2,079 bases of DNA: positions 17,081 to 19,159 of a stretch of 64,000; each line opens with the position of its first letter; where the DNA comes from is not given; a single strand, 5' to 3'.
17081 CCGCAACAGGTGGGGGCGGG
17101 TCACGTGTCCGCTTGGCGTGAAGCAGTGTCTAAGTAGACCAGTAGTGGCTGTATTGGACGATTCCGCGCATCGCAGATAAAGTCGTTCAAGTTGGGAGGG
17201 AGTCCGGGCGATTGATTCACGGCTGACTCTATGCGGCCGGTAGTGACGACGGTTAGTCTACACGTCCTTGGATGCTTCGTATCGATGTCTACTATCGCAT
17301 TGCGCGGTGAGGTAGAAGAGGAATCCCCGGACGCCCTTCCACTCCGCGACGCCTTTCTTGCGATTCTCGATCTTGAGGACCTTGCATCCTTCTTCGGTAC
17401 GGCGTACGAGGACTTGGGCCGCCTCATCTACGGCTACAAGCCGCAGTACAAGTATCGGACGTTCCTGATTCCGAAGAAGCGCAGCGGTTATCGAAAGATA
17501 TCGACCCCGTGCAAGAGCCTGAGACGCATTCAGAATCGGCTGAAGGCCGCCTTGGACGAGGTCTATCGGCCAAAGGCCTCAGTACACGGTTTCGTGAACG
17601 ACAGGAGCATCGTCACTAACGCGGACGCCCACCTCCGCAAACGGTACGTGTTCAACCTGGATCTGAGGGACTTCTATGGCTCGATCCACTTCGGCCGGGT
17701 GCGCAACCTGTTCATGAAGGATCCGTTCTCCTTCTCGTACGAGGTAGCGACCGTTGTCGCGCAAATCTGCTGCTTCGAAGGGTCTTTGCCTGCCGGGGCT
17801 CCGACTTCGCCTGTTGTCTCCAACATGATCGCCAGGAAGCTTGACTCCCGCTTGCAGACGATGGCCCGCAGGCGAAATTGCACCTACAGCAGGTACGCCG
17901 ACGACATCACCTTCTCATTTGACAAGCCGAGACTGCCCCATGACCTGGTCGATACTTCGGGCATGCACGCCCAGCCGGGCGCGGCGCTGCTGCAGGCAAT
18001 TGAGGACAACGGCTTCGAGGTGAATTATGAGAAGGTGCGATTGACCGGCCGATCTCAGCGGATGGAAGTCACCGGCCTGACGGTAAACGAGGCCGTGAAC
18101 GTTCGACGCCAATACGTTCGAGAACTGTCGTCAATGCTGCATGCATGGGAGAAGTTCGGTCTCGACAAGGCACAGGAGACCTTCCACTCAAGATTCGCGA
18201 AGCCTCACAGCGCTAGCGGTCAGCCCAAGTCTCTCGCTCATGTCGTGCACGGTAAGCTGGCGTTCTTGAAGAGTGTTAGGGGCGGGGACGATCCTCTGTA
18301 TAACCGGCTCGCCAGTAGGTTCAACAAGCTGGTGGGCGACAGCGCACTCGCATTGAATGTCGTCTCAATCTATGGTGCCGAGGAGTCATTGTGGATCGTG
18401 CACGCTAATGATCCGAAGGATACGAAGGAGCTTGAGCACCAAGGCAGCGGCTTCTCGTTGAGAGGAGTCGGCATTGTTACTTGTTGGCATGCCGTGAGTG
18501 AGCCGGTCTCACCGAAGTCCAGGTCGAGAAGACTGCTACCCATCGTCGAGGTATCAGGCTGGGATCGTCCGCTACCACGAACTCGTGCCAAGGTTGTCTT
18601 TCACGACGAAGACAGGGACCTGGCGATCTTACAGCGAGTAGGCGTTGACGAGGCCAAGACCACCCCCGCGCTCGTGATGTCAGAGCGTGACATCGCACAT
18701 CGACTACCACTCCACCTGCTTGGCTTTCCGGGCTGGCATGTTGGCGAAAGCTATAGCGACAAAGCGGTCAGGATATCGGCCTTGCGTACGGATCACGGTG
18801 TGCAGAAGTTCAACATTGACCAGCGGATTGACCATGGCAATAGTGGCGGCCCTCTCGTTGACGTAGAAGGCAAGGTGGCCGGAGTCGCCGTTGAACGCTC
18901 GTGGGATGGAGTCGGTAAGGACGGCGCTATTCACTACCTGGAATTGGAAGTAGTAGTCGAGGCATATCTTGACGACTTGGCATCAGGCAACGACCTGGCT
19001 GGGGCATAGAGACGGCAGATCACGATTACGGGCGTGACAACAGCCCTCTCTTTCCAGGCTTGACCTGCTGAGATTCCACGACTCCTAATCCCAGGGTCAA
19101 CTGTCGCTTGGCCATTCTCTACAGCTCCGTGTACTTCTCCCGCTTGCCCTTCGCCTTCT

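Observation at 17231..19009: Single polypeptide joining an intact retron-like RT and an intact S1 protease triad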

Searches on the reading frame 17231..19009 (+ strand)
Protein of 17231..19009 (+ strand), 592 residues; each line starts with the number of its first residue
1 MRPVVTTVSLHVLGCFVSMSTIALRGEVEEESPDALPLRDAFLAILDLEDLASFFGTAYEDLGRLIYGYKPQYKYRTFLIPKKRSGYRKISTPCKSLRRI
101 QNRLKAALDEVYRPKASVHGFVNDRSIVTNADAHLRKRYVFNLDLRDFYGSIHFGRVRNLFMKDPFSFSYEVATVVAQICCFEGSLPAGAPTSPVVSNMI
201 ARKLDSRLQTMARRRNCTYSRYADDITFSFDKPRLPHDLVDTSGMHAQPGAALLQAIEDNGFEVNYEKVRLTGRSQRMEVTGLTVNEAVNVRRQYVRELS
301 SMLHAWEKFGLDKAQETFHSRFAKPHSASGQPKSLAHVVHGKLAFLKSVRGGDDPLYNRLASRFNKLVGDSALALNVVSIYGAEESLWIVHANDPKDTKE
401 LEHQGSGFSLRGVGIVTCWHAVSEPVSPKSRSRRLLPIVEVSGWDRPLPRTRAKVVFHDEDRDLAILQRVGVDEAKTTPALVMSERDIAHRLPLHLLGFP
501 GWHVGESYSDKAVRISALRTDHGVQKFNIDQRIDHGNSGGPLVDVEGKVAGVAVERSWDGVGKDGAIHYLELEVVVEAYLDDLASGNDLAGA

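Call 3: search_protein_families(library=pfam, proteins=[window:17231-19009:+], max_evalue=0.01)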
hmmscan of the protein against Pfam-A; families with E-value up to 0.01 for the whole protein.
window:17231-19009:+ (592 aa): 2 families
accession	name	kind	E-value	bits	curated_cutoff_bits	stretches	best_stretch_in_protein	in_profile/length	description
PF00078.32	RVT_1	-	9.2e-21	74.9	29.6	1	80-285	1-205/205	Reverse transcriptase (RNA-dependent DNA polymerase)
PF13365.12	Trypsin_2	-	1.1e-12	49.3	27.6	1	405-552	1-144/144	Trypsin-like peptidase domain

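Call 4: search_protein_families(library=padloc, proteins=[window:17231-19009:+], max_evalue=0.01)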
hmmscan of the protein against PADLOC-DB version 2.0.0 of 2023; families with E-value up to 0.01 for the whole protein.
window:17231-19009:+ (592 aa): 60 families (the best 25 are shown)
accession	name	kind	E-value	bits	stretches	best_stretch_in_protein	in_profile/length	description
PDLC02960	RT-Protease_XI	-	1e-166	553.9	1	44-573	5-501/506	single gene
PDLC02959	RT-Protease_XI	-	1.7e-165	549.8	1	43-573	6-505/510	single gene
PDLC02961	RT-TIR_XII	-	6.1e-123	409.2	1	41-402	10-362/475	single gene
PDLC02962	RT-TIR_XII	-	3.3e-122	406.8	1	40-399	9-360/478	single gene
PDLC02965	RT-Toprim_I-C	-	1.3e-108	362.2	1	49-384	2-327/529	single gene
PDLC02968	RT-Toprim_I-C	-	7.9e-108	359.6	1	49-377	2-320/529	single gene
PDLC02966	RT-Toprim_I-C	-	8.4e-98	326.3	1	47-350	17-318/568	single gene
PDLC02963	RT-Toprim_I-C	-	4.3e-97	323.9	1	47-351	12-314/552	single gene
PDLC02967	RT-Toprim_I-C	-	6.7e-81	270.7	1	44-306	5-268/549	single gene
PDLC02964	RT-Toprim_I-C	-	2.2e-79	265.6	1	44-305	5-268/554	single gene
PDLC02956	RT_XIII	-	1.8e-72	242.9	2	185-350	271-409/469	-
PDLC02946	RT_III-A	-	2.1e-71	238.7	1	43-318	32-291/330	-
PDLC02943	RT_III-A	-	8.8e-67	223.3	1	44-349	21-301/322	-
PDLC02941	RT_II-A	-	1.1e-60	203.4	1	45-349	13-281/309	-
PDLC02942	RT_III-A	-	3.2e-60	202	1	44-353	41-324/341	-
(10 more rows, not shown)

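Call 5: search_protein_families(library=ncbifam, proteins=[window:17231-19009:+], max_evalue=0.01)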
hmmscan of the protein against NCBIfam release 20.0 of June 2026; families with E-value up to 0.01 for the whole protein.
window:17231-19009:+ (592 aa): 13 families
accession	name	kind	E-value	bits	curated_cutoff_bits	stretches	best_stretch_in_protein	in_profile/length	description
NF042941.1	Retron_TIR_antiphage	equivalog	1.2e-107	360.6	600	1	48-397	2-352/464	TIR domain-containing anti-phage reverse transcriptase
NF038237.1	retron_Ec67_fus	exception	1.1e-98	331.2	450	1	44-351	6-316/572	retron Ec67 family RNA-directed DNA polymerase/endonuclease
NF038233.2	retron_St85_RT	exception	1.5e-57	195.1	235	1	50-314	2-261/289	retron St85 family RNA-directed DNA polymerase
TIGR04416.1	group_II_RT_mat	equivalog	8.3e-12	44.9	300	1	68-238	47-228/353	group II intron reverse transcriptase/maturase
NF033740.0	MarP_fam_protase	equivalog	1.3e-10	40.9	250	1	450-557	245-355/390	MarP family serine protease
NF041747.1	Drt3a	equivalog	1.4e-06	27.9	200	1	137-228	110-204/412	antiviral reverse transcriptase Drt3a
NF041746.1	Drt2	equivalog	2.1e-06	27.2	390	1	186-233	224-271/416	antiviral reverse transcriptase Drt2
TIGR02037.1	degP_htrA_DO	subfamily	1.1e-05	24.6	416.2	1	451-552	96-197/434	Do family serine endopeptidase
NF050055.1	SerProtHtrAMycob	equivalog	7.4e-05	21.8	800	1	399-554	223-378/502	serine protease HtrA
NF047968.1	SerProtHtrA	equivalog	0.0011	18.4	470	1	529-555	206-232/357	serine protease HtrA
NF041521.1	HhoA_HhoB_HtrA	equivalog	0.0016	17.8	450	1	521-553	165-197/335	HhoA/HhoB/HtrA family serine endopeptidase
NF053637.1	SerProtHtrAspr2045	equivalog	0.0029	16.6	650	1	525-554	223-252/394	serine protease HtrA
TIGR02038.1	protease_degS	equivalog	0.0047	16.1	422.95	1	453-553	116-215/351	outer membrane-stress sensor serine endopeptidase DegS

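Call 9: find_homologous_proteins(query=window:17231-19009:+, max_evalue=1e-10)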
Query window:17231-19009:+ (592 aa): 2205 proteins with E <= 1e-10 among 8000 candidates; the best 120 are listed.
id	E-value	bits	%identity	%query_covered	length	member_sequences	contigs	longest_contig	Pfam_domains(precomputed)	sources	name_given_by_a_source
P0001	0.0e+0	1311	100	97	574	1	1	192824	PF13365.13,PF00078.33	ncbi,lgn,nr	ncbi:MAG: reverse transcriptase domain-containing protein [Coriobacteriia bacterium]|nr:reverse tran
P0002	1.6e-228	778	62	95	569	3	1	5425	PF13365.13,PF00078.33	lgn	-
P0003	1.0e-147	511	44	91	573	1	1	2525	PF13365.13,PF00078.33,PF00089.33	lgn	-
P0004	2.1e-144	500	46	91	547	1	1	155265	PF13365.13,PF00078.33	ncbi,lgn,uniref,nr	ncbi:reverse transcriptase domain-containing protein [Thiohalophilus thiocyanatoxydans]|uniref:RNA-d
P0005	8.3e-144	498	43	91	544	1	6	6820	PF13365.13,PF00078.33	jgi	jgi:RNA-directed DNA polymerase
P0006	3.4e-143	496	45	91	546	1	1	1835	PF13365.13,PF00078.33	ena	-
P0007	3.7e-143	496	46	90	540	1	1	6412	PF13365.13,PF00078.33,PF00089.33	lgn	-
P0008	7.0e-143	495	44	93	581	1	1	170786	PF13365.13,PF00078.33,PF00089.33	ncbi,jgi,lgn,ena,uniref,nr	ncbi:MAG: reverse transcriptase domain-containing protein [Methylobacter sp.]|uniref:reverse transcr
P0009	7.0e-143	495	45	91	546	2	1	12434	PF13365.13,PF00078.33,PF00089.33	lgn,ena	-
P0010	8.3e-143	495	46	91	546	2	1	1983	PF13365.13,PF00078.33,PF00089.33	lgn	-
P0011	8.4e-143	495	46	90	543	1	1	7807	PF13365.13,PF00078.33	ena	-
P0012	1.4e-142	494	46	91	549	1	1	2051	PF13365.13,PF00078.33,PF00089.33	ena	-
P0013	2.5e-142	494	46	91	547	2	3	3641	PF13365.13,PF00078.33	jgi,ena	jgi:hypothetical protein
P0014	2.9e-142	493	45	91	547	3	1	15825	PF13365.13,PF00078.33,PF00089.33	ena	-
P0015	1.0e-141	492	46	91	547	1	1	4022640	PF13365.13,PF00078.33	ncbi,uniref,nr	ncbi:reverse transcriptase domain-containing protein [Nitrosococcus wardiae]|uniref:RNA-directed DNA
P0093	3.0e-121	424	51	65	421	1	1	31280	PF00078.33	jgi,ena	-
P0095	9.1e-121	422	52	65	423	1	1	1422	PF00078.33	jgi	-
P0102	3.3e-119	417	58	57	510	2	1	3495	PF01582.26,PF00078.33,PF13676.12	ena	-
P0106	3.3e-118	414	57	56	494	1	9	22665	PF00078.33,PF13676.12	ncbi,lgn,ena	-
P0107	1.3e-117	412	47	73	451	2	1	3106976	PF00078.33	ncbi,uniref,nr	ncbi:reverse transcriptase domain-containing protein [Methylophaga marina]|uniref:reverse transcript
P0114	2.1e-109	385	50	65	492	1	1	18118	PF00078.33,PF13676.12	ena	-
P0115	3.7e-109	384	53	58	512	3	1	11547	PF01582.26,PF00078.33,PF13676.12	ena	-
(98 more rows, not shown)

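Call 10: find_related_loci(query=window:17231-19009:+, collection=genome_contigs, flank=6000)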
Query window:17231-19009:+ (592 aa) in genome_contigs; peptide patterns used: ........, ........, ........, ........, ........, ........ (x = any residue, [..] = any of these).
73 stretches matched a pattern; 41 encode a relative of the query (tblastn E <= 1e-3); 41 distinct loci.
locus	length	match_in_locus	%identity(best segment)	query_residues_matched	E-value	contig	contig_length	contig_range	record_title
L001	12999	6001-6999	50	42-370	3e-98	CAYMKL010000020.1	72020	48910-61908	MAG TPA_asm: uncultured Anaerolineae bacterium isolate SRP167671_co1_184 genome assembly, contig: NODE_375_length_72020_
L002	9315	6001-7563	38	38-560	7e-98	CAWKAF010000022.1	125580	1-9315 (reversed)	MAG: uncultured delta proteobacterium isolate MFD03399.bin.2.8 genome assembly, contig: contig_2027, whole genome shotgu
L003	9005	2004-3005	48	38-367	4e-95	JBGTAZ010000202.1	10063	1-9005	MAG: Leptolyngbyaceae cyanobacterium isolate JTS-AC85 k141_1708901, whole genome shotgun sequence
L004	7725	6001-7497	34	39-557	1e-91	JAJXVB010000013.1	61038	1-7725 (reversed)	MAG: Proteobacteria bacterium isolate BP5.bin129 NODE_721_length_61038_cov_4.070004, whole genome shotgun sequence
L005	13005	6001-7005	46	38-367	2e-91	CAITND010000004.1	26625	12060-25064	MAG: uncultured Oscillatoriales cyanobacterium isolate KTt_bin-1839 genome assembly, contig: bin-1839:004/277, whole gen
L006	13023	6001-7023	43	38-373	6e-88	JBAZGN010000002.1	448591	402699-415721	MAG: Candidatus Omnitrophota bacterium isolate SO_2017_LW3_46 NODE_17_length_448591_cov_4.257249_LW162_2017, whole genom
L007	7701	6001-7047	44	32-372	1e-86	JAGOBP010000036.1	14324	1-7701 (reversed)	MAG: Thermoflexales bacterium isolate Go_SlAct_bin_560 Go_SlAct_18145_length_14324_cov_5.602592, whole genome shotgun se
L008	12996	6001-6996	45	38-367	3e-86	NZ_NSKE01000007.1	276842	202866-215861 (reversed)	Aliifodinibius salipaludis strain WN023 contig7, whole genome shotgun sequence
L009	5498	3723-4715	45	39-367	3e-86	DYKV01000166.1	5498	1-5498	MAG TPA_asm: Anaerolinea sp. isolate SulCav_AS07-7_45_67 SulCav_AS07_7_13354_length_5498_cov_26_337865, whole genome sho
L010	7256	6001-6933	45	17-322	1e-85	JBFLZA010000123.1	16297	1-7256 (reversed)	MAG: Cyanobacteriota bacterium isolate MAG099 MAG099_123, whole genome shotgun sequence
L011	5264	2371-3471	43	34-397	8e-86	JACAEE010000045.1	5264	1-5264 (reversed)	MAG: Hydrogenophilaceae bacterium isolate L.E.AP.39 k119_743555, whole genome shotgun sequence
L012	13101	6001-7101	42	34-397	1e-83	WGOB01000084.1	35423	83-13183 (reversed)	MAG: Alphaproteobacteria bacterium isolate RI_27 c_000000195437, whole genome shotgun sequence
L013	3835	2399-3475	41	45-398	7e-83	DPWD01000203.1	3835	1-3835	MAG TPA_asm: Hyphomonadaceae bacterium isolate UBA12322 contig_8904, whole genome shotgun sequence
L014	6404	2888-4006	43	31-397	2e-81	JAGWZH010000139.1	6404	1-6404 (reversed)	MAG: Alphaproteobacteria bacterium isolate REEB509 contig-150_21334, whole genome shotgun sequence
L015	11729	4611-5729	43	30-396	3e-81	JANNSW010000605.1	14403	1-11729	MAG: Hyphomicrobiaceae bacterium isolate SOY_31_metabat_124 SOY_31_k141_108483, whole genome shotgun sequence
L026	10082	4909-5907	39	42-374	2e-74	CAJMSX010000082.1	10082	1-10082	TPA_asm: uncultured bacterium isolate SRR5580395-bin.24 genome assembly, contig: NODE_6103_length_10082_cov_4.687743, wh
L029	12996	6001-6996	39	40-371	6e-74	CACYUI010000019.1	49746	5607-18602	uncultured bacterium isolate RUG12284 genome assembly, contig: RUG12284_asm_19, whole genome shotgun sequence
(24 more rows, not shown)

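Call 18: find_encoding_contigs(protein=P0002, flank=5000, max_places=4)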
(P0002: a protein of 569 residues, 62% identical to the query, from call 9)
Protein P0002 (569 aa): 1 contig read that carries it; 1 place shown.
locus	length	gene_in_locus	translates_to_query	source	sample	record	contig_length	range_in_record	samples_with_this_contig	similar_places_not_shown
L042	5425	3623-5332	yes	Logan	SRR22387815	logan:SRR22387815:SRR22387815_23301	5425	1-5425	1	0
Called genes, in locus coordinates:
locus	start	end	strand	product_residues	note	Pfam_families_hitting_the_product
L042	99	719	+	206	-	-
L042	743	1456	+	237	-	-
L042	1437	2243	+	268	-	PF03109:ABC1 (faint), PF00069:Pkinase, PF01636:APH (faint), PF07714:PK_Tyr_Ser-Thr, PF06293:Kdo (weak), PF17667:Pkinase_fungal (weak)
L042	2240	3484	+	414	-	-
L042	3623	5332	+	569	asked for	PF00078:RVT_1, PF13365:Trypsin_2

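Call 19: find_encoding_contigs(protein=P0001, flank=10000, max_places=3)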
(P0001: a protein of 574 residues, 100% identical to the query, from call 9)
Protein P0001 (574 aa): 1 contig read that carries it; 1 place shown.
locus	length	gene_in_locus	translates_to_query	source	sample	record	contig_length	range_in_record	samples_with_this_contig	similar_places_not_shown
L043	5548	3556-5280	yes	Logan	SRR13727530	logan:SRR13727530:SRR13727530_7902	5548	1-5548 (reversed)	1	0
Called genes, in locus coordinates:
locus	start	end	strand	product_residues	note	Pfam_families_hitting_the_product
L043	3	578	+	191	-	?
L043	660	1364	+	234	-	-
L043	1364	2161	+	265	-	PF00069:Pkinase, PF03109:ABC1 (faint), PF07714:PK_Tyr_Ser-Thr, PF01636:APH (weak), PF17667:Pkinase_fungal (weak)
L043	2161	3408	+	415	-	-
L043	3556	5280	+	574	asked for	PF00078:RVT_1, PF13365:Trypsin_2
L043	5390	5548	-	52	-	?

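Call 24: find_related_loci(query=A1, collection=metagenome_contigs, flank=6000)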
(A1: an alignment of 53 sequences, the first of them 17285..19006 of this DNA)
Query A1 (574 aa) in metagenome_contigs; peptide patterns used: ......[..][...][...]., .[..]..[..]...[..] (x = any residue, [..] = any of these).
600 stretches matched a pattern (row limit reached: there are more); 597 encode a relative of the query (tblastn E <= 1e-3); the best 80 are kept; 80 distinct loci.
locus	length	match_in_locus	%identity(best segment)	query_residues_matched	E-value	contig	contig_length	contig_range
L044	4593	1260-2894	42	20-558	9e-143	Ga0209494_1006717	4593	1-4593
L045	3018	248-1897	43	9-560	1e-139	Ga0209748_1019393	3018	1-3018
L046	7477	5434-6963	39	20-537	8e-113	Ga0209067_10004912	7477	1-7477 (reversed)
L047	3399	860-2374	37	20-537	1e-109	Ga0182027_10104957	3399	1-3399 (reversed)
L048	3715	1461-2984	37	31-548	2e-107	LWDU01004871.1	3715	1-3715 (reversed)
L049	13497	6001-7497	37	24-541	2e-102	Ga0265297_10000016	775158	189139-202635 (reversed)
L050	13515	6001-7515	38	31-536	4e-102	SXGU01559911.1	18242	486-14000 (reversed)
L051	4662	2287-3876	37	29-559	4e-100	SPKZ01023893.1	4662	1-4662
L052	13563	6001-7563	36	20-539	2e-96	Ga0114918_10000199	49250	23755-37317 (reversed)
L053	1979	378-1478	43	20-384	3e-101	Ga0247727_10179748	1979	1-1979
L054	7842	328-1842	35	16-536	3e-95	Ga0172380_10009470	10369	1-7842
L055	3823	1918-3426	37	14-537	4e-94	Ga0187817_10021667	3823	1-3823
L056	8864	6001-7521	36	24-544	4e-93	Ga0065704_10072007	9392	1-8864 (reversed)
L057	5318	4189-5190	47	20-349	3e-92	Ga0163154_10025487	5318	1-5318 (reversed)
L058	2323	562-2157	36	20-572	2e-96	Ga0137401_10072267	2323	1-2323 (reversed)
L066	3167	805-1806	46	20-352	9e-92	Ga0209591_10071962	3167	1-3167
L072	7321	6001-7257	38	24-458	6e-87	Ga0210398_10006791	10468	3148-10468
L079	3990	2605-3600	46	20-349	4e-86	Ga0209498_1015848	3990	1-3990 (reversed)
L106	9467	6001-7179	41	1-380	3e-78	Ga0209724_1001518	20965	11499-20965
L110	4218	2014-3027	43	33-349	9e-77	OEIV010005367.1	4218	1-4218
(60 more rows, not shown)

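Call 29: predict_structure(alignment_id=A1)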
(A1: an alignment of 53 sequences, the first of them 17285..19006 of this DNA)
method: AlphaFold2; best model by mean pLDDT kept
length: 574 residues; sequences in the alignment: 53
mean_pLDDT: 89.9   pTM: 0.62
mean pLDDT of the five models: 89.9, 89.7, 89.1, 88.5, 87.7
residues with pLDDT >= 90: 428; 70-90: 98; 50-70: 35; < 50: 13
segments of 3 or more residues with pLDDT < 50: 1-3, 572-574
pLDDT, mean of each block of 10 residues (from residue 1): 48 65 98 98 96 96 88 97 98 95 91 93 97 98 98 98 97 97 98 98 97 96 95 98 97 90 80 79 94 94 73 87 91 79 92 87 81 79 80 96 93 92 86 94 96 83 94 95 85 94 93 93 95 84 74 97 87 42
secondary structure, 60 per line:
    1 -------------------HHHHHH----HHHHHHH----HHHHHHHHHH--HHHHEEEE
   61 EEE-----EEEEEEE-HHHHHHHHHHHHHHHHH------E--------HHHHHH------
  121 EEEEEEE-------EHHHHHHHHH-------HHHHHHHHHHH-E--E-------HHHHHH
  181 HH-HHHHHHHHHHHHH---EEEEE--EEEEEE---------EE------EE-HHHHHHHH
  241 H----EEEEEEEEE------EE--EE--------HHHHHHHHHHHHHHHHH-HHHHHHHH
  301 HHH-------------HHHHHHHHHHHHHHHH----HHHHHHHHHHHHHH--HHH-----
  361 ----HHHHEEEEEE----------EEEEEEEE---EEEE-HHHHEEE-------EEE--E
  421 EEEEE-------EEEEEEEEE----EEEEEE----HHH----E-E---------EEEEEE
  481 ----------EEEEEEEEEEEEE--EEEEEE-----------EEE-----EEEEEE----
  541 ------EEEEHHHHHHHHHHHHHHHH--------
elements in order: H20-25 H30-36 H41-50 H53-56 E57-63 E69-75 H77-93 H109-114 E121-127 H136-144 H152-162 H175-182 H184-196 E200-204 E207-212 H233-241 E246-254 H275-291 H293-303 H317-332 H337-350 H365-368 E369-374 E385-392 E396-399 H401-404 E405-407 E415-417 E420-425 E433-441 E446-451 E475-480 E491-503 E506-511 E523-525 E531-536 E547-550 H551-566

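Call 34: fold_search(model_id=the predicted structure, library=pdb)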
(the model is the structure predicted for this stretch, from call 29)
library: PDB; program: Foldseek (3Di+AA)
matches with E <= 10: 1761; with E <= 0.001: 820
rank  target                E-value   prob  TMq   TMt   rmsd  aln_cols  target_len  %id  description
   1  9lm3_A                8.0e-27  1.00  0.42  0.42  10.5       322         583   35  cryo-EM structure of retron Eco2 (released 2025-09-17)
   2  9i2f_C                4.0e-26  1.00  0.43  0.42  12.6       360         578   33  Cryo-EM structure of retron Eco2 (Ec67) (released 2026-02-04)
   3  9i2f_A                6.1e-26  1.00  0.43  0.42  12.5       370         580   31  Cryo-EM structure of retron Eco2 (Ec67) (released 2026-02-04)
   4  9lm3_E                7.2e-26  1.00  0.42  0.42  13.7       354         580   32  cryo-EM structure of retron Eco2 (released 2025-09-17)
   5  9s1f_A                4.0e-25  1.00  0.42  0.42  12.8       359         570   32  Cryo-EM structure of activated retron Eco2 (Ec67) (released 2026-02-18)
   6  7v9x_A                1.8e-18  1.00  0.36  0.64  10.0       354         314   26  Cryo-EM structure of E.coli retron-Ec86 in complex with its effector at 2.8 angstrom (released 2022-08-31)
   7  9kjx_A                2.2e-18  1.00  0.36  0.65  10.1       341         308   22  Cryo-EM structure of the Retron-Eco7 complex (state 1) (released 2025-11-12)
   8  9nnb_B                5.3e-17  1.00  0.36  0.64  10.2       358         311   21  Cryo-EM structure of the Retron Ec78 complex, PtuA:PtuB:RT (4:2:1) (released 2025-10-08)
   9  7v9u_A                6.2e-17  1.00  0.37  0.65  10.2       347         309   26  Cryo-EM structure of E.coli retron-Ec86 (RT-msDNA-RNA) at 3.2 angstrom (released 2022-08-31)
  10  9l7p_E                2.1e-15  1.00  0.36  0.63  10.1       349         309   22  Cryo-EM structure of retron Ec78 system complex (released 2025-12-10)
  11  9vhe_A                5.8e-15  1.00  0.30  0.61  10.0       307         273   24  cryoEM structure of retron-Eco7 complex (released 2025-12-31)
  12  9e8z_H                8.3e-15  1.00  0.35  0.64  10.4       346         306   20  4-component structure of retron Ec83 (released 2025-07-02)
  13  9n69_E                9.7e-15  1.00  0.37  0.66  10.2       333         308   20  Structure of the retron IA complex with HNH nuclease in the "down" orientation (released 2025-04-23)
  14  9lp9_A                1.3e-12  1.00  0.30  0.46  15.7       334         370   15  The cryo-EM structure of retron Eco8 in a standby state (released 2025-11-19)
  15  9p4k_E                1.3e-12  1.00  0.30  0.46  14.6       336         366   17  The structure of Retron Eco8-SSB complex (released 2025-11-12)
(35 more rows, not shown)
